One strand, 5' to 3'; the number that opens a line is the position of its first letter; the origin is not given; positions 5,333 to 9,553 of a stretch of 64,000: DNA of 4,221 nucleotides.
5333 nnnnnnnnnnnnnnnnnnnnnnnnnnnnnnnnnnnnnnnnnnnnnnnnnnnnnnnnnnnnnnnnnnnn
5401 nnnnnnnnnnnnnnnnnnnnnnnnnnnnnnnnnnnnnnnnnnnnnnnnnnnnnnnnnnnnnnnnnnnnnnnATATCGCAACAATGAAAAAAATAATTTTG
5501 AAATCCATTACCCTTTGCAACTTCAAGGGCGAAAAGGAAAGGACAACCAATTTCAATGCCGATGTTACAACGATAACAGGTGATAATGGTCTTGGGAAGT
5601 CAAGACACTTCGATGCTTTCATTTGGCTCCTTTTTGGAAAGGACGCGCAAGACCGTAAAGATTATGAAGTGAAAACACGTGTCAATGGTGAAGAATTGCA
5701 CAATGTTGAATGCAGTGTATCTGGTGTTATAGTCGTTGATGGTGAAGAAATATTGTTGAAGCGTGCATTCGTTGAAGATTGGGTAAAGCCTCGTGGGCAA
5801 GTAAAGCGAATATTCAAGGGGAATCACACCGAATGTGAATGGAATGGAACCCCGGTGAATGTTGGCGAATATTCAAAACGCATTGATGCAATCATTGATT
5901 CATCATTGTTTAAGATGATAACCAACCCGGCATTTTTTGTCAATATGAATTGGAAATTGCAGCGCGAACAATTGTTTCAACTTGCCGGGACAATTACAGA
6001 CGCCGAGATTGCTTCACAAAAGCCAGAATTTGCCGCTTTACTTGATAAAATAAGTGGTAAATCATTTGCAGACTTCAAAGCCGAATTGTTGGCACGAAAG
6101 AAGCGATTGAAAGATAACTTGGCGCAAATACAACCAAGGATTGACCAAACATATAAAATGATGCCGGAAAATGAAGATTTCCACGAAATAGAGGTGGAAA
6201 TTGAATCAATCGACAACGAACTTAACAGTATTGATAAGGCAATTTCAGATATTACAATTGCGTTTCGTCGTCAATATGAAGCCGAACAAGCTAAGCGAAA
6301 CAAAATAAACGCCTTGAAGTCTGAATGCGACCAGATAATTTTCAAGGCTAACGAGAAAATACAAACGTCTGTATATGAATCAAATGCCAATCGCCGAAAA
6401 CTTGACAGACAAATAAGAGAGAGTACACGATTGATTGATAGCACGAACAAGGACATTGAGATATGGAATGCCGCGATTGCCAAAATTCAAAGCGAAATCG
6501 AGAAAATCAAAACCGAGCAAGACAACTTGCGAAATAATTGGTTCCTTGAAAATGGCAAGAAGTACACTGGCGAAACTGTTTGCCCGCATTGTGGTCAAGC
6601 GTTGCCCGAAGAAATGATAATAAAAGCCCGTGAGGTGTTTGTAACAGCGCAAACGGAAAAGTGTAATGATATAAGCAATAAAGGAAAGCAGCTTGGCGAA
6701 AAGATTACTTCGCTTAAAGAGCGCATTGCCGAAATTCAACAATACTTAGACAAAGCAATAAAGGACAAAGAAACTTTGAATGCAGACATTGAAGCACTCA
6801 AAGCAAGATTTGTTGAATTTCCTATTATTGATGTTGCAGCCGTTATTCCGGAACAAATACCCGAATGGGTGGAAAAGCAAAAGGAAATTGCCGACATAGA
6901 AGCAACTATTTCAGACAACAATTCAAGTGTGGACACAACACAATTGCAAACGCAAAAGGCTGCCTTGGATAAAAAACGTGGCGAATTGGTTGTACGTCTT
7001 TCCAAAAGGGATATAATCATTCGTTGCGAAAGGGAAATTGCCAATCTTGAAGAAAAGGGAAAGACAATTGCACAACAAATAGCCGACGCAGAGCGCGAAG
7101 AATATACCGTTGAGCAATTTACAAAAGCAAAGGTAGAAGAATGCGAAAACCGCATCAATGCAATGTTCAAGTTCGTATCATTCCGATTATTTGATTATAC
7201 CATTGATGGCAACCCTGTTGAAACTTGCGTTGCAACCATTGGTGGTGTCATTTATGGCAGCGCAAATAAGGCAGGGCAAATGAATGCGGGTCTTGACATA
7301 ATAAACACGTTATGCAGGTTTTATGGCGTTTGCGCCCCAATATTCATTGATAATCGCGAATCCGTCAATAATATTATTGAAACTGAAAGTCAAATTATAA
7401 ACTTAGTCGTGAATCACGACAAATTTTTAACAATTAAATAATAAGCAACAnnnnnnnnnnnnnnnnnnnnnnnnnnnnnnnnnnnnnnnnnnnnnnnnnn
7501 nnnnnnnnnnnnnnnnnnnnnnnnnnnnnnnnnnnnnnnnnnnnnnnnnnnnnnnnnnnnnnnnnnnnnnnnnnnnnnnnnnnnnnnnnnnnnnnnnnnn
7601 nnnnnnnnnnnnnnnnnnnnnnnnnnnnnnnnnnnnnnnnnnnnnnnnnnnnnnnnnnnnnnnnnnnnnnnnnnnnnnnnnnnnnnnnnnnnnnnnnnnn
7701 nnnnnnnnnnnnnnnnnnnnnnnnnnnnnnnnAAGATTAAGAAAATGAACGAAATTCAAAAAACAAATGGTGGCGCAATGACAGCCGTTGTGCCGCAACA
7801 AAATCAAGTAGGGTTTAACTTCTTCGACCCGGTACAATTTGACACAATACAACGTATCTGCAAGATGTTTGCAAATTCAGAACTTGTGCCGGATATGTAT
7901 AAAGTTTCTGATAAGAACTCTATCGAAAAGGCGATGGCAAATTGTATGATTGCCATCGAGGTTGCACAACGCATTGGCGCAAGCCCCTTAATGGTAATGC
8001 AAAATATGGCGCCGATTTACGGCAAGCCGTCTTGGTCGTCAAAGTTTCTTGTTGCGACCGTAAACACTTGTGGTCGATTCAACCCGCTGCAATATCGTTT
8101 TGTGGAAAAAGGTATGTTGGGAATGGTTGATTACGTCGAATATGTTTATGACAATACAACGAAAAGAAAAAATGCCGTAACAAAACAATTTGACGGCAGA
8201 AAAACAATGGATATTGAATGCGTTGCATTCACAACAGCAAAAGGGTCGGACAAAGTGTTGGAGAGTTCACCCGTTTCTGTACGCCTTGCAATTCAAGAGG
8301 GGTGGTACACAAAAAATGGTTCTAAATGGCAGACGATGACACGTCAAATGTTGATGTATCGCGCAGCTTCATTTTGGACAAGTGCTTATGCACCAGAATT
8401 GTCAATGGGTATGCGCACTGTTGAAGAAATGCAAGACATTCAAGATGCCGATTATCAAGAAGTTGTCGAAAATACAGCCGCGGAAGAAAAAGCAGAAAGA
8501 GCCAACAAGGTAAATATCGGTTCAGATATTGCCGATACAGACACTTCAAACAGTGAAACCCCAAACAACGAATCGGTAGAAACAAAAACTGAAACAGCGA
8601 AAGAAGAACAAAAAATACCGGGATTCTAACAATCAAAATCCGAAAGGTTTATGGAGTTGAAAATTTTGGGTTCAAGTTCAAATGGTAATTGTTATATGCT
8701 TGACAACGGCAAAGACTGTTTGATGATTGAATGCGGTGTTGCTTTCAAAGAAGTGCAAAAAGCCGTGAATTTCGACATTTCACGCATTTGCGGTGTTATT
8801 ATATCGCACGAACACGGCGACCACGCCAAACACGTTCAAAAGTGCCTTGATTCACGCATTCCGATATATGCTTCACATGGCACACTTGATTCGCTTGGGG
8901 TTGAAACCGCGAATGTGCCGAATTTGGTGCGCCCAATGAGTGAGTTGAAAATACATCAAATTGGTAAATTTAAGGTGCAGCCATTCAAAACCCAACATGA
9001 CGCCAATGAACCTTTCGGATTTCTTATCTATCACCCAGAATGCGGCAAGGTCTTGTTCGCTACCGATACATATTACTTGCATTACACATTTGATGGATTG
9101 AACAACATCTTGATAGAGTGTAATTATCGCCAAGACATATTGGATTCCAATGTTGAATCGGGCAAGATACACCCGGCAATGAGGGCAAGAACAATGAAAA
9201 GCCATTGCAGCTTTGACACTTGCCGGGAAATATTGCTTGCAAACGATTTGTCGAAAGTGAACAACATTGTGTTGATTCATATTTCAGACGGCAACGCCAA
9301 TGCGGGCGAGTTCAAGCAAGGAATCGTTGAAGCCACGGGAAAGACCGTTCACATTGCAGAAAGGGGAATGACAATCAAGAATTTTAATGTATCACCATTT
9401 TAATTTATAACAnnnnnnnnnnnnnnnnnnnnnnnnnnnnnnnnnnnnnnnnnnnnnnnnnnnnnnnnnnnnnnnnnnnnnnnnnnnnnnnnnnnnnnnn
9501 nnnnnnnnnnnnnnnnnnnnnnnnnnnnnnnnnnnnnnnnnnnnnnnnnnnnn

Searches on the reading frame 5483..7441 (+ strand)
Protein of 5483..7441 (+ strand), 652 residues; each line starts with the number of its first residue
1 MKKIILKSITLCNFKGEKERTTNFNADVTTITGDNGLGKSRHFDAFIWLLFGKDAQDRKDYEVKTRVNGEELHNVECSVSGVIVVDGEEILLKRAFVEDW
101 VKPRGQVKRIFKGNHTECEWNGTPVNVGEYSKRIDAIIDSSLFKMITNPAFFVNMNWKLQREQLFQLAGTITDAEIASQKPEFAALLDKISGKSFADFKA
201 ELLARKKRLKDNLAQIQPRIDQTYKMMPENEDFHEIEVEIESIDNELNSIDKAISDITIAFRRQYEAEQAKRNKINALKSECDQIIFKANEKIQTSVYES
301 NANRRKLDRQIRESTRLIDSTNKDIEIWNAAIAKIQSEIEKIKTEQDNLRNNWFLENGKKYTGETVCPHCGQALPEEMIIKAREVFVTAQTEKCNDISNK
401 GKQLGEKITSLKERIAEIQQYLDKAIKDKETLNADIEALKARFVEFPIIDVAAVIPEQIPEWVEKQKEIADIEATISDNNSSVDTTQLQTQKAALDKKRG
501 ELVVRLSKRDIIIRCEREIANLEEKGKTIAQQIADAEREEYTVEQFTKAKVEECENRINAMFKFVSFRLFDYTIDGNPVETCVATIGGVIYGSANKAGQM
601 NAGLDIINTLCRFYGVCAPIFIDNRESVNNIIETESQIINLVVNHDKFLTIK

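Call 48: search_protein_families(library=phrogs, proteins=[window:5483-7441:+], max_evalue=0.00001)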
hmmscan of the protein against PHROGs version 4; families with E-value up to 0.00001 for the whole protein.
window:5483-7441:+ (652 aa): 6 families
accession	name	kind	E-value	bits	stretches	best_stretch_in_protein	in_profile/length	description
phrog_77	-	DNA, RNA and nucleotide metabolism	3.5e-72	245.2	1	1-643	293-929/967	SbcC-like subunit of palindrome specific endonuclease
phrog_10445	-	unknown function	9.8e-55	186.8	1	2-283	1-277/296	-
phrog_21084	-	other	1e-51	177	1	270-651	12-393/396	recombinase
phrog_20188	-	DNA, RNA and nucleotide metabolism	5.6e-45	154.9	1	389-647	21-272/279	endonuclease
phrog_1499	-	unknown function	4.1e-24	86.6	1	3-352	2-291/427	-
phrog_25363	-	unknown function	1.6e-13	51.7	1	2-65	3-67/77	-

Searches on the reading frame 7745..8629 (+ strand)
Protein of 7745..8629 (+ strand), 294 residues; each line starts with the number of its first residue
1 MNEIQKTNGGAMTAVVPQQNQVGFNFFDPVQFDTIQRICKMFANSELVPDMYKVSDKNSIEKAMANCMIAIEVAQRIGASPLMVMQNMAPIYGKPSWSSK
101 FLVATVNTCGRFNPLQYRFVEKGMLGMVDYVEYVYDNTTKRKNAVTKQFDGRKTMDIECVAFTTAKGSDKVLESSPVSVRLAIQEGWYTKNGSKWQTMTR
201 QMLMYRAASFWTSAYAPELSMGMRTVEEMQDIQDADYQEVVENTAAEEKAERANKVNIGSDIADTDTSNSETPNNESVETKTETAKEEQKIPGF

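Call 48: search_protein_families(library=phrogs, proteins=[window:7745-8629:+], max_evalue=0.00001)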
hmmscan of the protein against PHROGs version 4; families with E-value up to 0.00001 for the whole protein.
window:7745-8629:+ (294 aa): 2 families
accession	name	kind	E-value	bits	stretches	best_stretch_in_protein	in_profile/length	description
phrog_561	-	DNA, RNA and nucleotide metabolism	7e-56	191.8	1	8-272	282-503/633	RecT-like ssDNA annealing protein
phrog_4171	-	DNA, RNA and nucleotide metabolism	4.7e-09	37.3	0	37-110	45-110/392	RecT-like ssDNA annealing protein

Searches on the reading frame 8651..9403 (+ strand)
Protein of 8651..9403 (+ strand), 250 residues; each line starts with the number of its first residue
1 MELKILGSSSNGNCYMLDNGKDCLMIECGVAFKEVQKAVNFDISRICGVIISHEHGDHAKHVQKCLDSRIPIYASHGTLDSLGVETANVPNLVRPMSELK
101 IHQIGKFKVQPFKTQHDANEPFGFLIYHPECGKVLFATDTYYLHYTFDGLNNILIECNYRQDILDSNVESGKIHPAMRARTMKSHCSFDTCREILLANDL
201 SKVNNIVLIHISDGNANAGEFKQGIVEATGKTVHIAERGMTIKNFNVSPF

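Call 48: search_protein_families(library=phrogs, proteins=[window:8651-9403:+], max_evalue=0.00001)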
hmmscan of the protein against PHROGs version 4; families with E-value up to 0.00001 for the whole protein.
window:8651-9403:+ (250 aa): 2 families
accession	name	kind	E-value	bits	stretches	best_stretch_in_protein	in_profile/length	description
phrog_392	-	other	1.1e-78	266.1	1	1-243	6-254/348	metal-dependent hydrolase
phrog_14429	-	other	2.1e-08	34.9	1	2-60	30-89/266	hydrolase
